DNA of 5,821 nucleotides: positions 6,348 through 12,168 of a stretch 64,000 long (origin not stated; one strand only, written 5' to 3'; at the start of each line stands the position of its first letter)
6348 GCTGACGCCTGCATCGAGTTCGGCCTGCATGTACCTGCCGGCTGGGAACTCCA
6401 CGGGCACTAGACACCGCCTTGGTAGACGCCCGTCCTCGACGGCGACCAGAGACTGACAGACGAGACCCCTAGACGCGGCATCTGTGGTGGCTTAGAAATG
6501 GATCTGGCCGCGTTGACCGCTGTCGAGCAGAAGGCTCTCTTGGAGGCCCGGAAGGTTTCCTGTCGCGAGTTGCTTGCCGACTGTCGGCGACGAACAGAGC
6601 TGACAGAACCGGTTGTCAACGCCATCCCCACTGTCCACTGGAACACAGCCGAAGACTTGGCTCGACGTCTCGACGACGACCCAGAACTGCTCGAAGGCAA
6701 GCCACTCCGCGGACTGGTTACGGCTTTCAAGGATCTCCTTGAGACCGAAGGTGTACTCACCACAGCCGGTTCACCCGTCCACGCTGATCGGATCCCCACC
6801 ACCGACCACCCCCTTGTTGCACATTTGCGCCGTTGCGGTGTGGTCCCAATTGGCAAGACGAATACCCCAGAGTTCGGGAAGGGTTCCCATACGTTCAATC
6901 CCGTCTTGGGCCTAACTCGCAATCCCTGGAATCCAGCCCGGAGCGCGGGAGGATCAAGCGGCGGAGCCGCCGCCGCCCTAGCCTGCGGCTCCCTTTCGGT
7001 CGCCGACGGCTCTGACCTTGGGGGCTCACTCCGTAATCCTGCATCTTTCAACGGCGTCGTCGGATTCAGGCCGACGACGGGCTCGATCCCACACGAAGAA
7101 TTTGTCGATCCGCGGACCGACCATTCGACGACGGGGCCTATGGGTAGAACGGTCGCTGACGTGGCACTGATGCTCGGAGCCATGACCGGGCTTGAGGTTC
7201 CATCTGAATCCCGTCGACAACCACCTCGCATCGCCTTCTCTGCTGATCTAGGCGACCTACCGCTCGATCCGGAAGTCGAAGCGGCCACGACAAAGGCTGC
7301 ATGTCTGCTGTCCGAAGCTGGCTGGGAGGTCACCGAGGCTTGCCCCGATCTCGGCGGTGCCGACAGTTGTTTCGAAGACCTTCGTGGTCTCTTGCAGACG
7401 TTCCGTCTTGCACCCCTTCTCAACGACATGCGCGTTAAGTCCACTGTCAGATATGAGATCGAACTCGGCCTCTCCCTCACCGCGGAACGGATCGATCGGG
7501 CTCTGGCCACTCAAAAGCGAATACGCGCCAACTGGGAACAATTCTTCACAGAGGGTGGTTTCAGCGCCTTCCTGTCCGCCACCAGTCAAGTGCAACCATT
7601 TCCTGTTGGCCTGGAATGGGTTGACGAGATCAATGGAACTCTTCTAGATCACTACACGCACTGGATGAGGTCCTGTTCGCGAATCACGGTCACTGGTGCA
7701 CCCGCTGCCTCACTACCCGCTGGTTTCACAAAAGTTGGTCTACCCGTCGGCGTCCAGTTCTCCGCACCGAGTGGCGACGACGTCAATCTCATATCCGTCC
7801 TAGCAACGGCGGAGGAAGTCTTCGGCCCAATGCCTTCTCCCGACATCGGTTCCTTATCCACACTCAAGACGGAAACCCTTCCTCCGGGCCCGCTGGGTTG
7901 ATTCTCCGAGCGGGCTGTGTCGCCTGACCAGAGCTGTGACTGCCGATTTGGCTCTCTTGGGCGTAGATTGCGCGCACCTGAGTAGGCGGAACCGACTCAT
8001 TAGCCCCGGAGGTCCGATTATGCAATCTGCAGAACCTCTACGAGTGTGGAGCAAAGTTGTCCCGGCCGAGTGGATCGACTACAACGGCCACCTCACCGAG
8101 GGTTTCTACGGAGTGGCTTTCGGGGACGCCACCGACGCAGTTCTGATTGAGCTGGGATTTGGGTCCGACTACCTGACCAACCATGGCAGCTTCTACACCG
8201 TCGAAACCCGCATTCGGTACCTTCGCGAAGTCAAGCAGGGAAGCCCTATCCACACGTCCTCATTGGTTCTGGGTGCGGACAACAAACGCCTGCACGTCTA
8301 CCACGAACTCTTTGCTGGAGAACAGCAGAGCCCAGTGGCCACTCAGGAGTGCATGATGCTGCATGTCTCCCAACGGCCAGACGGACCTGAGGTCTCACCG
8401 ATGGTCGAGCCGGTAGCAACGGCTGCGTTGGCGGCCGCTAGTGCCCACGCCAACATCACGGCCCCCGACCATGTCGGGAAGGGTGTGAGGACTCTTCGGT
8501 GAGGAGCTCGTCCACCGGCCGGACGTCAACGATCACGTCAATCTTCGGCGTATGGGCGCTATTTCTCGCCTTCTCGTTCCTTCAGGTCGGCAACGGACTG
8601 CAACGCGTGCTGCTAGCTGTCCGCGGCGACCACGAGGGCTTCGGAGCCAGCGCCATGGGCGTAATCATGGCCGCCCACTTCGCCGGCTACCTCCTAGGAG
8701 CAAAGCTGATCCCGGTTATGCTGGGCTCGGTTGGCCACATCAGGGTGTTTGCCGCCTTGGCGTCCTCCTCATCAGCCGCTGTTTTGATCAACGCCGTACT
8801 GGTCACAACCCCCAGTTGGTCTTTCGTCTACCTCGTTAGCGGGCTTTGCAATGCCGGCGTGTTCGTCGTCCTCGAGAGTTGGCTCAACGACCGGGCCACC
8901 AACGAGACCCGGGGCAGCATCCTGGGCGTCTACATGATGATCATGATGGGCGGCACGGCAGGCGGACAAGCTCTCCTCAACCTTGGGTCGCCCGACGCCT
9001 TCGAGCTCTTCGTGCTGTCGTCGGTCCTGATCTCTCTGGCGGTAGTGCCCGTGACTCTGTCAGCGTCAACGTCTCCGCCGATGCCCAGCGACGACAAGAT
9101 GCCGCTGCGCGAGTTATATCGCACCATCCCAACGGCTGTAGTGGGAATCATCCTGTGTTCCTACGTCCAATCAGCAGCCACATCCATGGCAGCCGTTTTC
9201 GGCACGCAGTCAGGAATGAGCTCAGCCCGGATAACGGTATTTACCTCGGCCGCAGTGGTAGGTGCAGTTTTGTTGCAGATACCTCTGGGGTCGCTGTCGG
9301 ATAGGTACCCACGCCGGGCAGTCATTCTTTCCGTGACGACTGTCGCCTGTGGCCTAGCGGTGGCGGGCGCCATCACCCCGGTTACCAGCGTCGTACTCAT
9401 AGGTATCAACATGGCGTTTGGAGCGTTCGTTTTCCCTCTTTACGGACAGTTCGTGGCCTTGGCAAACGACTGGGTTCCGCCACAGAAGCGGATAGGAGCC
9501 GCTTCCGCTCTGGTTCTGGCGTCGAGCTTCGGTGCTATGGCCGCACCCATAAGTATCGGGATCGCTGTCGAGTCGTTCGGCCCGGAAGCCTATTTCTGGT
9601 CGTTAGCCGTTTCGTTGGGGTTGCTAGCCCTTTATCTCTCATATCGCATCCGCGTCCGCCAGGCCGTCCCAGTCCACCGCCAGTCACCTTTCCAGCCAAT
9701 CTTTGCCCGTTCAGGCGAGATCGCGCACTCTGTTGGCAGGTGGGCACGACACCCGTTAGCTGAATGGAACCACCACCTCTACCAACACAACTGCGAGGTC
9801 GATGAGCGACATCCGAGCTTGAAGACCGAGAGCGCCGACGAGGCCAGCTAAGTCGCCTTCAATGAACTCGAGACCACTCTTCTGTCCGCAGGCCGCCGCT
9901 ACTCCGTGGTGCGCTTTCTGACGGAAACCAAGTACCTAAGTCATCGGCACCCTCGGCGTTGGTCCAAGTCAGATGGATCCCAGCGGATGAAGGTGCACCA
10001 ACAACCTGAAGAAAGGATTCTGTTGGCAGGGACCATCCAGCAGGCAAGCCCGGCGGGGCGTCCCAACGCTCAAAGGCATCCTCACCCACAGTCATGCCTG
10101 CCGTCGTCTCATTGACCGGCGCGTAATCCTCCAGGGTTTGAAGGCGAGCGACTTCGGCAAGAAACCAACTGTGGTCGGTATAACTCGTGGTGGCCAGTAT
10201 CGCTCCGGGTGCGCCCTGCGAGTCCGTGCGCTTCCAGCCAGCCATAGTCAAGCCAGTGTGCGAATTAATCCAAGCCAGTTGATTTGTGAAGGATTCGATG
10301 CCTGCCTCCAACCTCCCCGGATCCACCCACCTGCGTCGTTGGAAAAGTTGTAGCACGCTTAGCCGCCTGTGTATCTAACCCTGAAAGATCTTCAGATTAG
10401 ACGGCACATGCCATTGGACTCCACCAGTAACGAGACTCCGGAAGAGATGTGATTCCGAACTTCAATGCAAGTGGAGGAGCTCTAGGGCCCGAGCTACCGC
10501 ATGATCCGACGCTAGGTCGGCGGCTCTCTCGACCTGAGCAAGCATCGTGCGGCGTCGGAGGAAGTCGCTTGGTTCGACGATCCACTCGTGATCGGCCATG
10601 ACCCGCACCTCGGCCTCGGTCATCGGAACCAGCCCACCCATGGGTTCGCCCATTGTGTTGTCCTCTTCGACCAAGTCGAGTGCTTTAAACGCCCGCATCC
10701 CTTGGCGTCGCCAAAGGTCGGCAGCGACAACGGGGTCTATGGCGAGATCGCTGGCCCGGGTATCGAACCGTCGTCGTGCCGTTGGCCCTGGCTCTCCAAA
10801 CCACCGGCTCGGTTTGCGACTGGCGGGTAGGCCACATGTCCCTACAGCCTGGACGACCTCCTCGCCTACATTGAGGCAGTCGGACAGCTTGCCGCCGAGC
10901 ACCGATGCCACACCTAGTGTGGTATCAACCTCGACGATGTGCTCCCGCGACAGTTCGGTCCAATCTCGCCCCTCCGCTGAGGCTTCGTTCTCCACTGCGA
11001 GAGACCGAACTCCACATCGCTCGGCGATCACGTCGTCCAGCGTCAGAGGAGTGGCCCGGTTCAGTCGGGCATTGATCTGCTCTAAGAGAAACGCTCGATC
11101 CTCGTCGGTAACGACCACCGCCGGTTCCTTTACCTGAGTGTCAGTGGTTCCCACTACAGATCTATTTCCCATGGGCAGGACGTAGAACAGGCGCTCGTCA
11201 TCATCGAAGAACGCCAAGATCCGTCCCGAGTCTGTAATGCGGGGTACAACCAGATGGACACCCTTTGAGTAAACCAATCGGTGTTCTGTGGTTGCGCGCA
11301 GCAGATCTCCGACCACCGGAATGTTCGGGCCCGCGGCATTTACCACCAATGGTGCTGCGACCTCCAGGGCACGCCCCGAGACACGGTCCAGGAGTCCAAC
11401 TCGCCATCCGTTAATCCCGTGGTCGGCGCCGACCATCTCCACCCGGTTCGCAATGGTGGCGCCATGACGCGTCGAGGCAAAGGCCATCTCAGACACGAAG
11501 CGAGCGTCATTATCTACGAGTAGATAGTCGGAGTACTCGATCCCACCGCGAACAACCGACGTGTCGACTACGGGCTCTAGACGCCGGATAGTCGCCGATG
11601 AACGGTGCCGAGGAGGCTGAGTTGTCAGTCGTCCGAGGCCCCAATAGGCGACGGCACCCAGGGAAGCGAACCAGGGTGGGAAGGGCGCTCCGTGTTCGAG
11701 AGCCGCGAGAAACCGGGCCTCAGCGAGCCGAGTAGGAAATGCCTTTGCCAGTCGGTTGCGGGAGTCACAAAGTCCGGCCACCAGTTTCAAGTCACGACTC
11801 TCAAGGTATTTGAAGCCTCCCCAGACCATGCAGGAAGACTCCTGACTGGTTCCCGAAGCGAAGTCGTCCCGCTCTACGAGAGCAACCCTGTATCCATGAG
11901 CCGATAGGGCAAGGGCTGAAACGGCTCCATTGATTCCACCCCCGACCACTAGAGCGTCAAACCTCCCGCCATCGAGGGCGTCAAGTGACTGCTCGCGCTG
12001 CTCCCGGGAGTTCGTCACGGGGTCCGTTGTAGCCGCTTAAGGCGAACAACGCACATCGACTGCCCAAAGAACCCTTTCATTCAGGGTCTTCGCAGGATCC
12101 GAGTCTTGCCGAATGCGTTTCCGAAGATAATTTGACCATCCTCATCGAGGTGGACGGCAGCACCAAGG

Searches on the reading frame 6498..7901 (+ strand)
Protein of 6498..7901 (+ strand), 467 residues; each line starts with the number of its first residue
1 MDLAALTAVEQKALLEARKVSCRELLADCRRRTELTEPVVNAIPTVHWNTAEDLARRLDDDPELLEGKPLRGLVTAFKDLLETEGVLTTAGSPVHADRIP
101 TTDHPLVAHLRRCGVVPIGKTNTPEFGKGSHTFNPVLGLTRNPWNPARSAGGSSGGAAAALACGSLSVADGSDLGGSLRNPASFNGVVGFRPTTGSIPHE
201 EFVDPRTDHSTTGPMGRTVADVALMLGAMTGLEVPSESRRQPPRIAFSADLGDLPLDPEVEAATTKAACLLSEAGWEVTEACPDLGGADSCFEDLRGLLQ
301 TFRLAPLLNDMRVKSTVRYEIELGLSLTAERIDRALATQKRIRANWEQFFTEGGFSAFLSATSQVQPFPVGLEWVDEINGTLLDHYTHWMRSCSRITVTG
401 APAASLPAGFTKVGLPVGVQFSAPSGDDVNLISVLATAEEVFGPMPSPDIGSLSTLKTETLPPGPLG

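Call 73: search_protein_families(library=pfam, proteins=[window:6498-7901:+], max_evalue=0.001)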
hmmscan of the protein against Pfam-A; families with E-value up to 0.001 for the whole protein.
window:6498-7901:+ (467 aa): 1 family
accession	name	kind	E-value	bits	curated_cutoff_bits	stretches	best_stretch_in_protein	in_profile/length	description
PF01425.27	Amidase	-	5.9e-84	283.1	27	1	24-431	1-444/445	Amidase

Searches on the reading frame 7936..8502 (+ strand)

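Call 73: search_protein_families(library=pfam, proteins=[window:7936-8502:+], max_evalue=0.001)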
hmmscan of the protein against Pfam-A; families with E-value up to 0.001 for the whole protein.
window:7936-8502:+ (188 aa): 1 family
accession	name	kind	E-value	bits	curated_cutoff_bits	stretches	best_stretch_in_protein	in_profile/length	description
PF13279.12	4HBT_2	-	2e-19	70.7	25.5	1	42-154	1-115/122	Thioesterase-like superfamily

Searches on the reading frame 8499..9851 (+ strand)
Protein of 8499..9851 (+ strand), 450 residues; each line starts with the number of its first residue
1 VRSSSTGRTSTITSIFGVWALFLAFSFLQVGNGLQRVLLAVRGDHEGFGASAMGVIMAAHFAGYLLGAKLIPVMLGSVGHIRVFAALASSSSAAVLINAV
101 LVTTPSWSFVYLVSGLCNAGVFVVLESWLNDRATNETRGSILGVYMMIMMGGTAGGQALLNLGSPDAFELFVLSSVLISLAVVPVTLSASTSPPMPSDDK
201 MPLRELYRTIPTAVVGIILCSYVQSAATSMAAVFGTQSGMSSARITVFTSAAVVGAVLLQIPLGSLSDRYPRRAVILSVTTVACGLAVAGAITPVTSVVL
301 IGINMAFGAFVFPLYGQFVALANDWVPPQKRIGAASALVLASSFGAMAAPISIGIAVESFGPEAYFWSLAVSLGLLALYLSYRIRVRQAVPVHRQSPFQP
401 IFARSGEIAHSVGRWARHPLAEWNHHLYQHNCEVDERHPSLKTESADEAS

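Call 73: search_protein_families(library=pfam, proteins=[window:8499-9851:+], max_evalue=0.001)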
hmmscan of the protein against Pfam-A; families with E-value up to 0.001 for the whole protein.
window:8499-9851:+ (450 aa): 1 family
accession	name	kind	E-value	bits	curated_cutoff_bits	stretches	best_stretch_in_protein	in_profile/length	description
PF07690.21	MFS_1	-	5.7e-21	75.2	33.4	1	217-419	5-191/347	Major Facilitator Superfamily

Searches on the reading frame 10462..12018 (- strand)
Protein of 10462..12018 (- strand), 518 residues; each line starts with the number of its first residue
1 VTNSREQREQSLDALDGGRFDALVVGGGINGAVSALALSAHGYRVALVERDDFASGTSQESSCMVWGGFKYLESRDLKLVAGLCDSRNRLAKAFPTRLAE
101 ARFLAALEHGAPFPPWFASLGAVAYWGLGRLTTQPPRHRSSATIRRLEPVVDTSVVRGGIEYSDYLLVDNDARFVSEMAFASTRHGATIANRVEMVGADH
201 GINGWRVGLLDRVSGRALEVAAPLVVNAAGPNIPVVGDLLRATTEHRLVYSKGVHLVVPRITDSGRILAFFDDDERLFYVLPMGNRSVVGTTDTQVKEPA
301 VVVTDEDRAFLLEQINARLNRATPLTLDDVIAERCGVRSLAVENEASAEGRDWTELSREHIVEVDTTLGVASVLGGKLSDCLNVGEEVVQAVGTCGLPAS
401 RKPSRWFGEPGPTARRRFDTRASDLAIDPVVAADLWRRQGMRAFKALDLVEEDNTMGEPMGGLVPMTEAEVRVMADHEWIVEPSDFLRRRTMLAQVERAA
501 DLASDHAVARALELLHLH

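Call 73: search_protein_families(library=pfam, proteins=[window:10462-12018:-], max_evalue=0.001)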
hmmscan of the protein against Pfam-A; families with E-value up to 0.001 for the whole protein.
window:10462-12018:- (518 aa): 6 families
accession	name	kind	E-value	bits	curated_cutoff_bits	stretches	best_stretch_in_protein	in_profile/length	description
PF01266.30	DAO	-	1.9e-39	136.6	27.9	1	21-342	1-314/353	FAD dependent oxidoreductase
PF16901.10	DAO_C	-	4e-12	46.5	31.4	1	419-511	20-114/126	C-terminal domain of alpha-glycerophosphate oxidase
PF01494.25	FAD_binding_3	-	5.9e-09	36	22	1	20-58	2-40/349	FAD binding domain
PF00890.30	FAD_binding_2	-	2.7e-06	27.3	20.4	1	21-69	1-49/414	FAD binding domain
PF13450.12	NAD_binding_8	-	3.3e-06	27.7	21.9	1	24-59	1-36/68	NAD(P)-binding Rossmann-like domain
PF12831.13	FAD_oxidored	-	0.00019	21.3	27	1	21-70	1-50/416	FAD dependent oxidoreductase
